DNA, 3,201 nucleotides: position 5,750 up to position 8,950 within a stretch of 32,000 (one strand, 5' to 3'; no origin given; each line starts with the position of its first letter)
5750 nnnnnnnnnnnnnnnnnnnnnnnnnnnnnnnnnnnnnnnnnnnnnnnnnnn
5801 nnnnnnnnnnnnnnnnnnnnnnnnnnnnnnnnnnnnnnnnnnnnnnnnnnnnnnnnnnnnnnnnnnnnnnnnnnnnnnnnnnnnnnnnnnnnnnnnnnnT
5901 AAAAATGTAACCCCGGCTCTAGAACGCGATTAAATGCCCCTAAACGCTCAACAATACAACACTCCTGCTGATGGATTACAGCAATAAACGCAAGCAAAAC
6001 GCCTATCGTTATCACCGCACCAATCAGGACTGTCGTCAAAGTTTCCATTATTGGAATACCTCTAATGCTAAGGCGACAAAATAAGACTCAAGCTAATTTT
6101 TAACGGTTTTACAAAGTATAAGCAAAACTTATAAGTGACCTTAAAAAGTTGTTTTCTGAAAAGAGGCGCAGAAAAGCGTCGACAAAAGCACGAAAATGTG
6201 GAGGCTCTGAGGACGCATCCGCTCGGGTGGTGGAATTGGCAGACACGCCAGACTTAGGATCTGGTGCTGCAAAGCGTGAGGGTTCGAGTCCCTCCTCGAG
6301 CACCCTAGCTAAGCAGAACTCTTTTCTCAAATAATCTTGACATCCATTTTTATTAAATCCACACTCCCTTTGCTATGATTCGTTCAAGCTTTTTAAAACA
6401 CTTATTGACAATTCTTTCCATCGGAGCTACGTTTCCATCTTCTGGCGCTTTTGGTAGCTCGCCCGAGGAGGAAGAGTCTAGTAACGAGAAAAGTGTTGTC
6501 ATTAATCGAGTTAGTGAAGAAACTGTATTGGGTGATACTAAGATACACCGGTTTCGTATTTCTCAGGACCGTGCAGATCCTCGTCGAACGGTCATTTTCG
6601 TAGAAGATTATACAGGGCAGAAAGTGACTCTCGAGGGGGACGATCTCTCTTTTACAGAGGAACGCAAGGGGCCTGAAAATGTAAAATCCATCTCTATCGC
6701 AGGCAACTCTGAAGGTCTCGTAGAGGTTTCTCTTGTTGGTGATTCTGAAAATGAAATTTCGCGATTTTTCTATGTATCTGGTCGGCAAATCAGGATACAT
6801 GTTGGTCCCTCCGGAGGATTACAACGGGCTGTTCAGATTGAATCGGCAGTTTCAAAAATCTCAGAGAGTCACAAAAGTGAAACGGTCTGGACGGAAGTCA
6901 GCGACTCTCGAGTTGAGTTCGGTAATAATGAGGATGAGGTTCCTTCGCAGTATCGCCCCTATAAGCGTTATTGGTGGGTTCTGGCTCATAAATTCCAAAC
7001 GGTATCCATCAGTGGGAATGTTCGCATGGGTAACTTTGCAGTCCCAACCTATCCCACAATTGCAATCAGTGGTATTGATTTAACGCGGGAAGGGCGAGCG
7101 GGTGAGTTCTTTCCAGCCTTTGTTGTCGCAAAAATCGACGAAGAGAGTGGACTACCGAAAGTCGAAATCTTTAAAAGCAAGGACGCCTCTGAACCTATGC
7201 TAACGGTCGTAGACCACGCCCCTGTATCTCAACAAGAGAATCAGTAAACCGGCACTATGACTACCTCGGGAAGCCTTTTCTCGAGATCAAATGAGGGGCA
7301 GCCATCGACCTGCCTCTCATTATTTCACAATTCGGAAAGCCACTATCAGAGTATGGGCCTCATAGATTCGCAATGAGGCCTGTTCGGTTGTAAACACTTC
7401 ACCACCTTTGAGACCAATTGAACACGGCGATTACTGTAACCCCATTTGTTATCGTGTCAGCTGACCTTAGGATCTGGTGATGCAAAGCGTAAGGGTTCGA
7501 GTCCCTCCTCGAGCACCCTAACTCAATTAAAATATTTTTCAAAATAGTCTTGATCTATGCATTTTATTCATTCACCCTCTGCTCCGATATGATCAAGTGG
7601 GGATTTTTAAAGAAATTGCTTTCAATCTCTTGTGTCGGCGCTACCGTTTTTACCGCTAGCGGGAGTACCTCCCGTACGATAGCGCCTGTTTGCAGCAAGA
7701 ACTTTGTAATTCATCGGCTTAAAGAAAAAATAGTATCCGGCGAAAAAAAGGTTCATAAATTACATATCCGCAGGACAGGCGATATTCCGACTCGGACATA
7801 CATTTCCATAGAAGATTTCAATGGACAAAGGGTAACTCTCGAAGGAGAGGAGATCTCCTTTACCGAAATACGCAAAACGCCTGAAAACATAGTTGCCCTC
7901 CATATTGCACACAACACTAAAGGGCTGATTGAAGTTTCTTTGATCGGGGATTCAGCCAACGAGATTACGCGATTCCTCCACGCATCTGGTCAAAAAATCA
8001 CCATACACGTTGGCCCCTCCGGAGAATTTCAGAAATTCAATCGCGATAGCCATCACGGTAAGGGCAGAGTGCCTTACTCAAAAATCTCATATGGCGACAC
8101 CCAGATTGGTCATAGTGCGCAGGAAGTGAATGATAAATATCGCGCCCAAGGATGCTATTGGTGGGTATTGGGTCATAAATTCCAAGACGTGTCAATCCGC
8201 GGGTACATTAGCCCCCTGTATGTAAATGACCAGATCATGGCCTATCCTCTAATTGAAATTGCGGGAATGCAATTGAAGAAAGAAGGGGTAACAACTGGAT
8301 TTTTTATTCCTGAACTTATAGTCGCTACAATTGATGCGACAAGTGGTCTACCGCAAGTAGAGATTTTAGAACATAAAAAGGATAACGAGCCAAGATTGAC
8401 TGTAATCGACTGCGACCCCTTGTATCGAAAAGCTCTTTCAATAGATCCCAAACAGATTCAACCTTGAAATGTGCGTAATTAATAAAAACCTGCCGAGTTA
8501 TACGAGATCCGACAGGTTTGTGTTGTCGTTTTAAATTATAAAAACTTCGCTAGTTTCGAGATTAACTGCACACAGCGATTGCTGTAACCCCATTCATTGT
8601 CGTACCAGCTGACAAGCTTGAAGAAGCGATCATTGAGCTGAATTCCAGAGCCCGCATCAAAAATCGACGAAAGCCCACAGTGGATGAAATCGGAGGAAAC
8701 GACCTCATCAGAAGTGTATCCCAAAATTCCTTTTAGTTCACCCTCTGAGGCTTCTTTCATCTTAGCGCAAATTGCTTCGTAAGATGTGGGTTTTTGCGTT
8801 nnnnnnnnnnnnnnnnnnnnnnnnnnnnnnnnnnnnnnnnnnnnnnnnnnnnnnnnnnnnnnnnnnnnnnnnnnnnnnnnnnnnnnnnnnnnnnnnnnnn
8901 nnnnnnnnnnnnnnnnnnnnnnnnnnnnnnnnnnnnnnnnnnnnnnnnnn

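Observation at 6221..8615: Scar of an old tandem segmental duplication: tRNA-Leu 3' half fused to a gap 3' fragment, creating a paralogue pair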

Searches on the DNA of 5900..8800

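Call 56: search_rna_families(source=window, start=5900, end=8800, threshold=evalue, max_evalue=1)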
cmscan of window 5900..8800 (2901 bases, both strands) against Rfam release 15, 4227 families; matches with E-value up to 1: 2.
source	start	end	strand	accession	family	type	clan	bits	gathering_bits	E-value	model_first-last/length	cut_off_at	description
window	6221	6302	+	RF00005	tRNA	Gene; tRNA;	CL00001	56.1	29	9.8e-11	1-71/71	no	tRNA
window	8439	8487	-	RF00048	Entero_CRE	Cis-reg;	-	23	55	0.72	1-61/61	no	Enterovirus cis-acting replication element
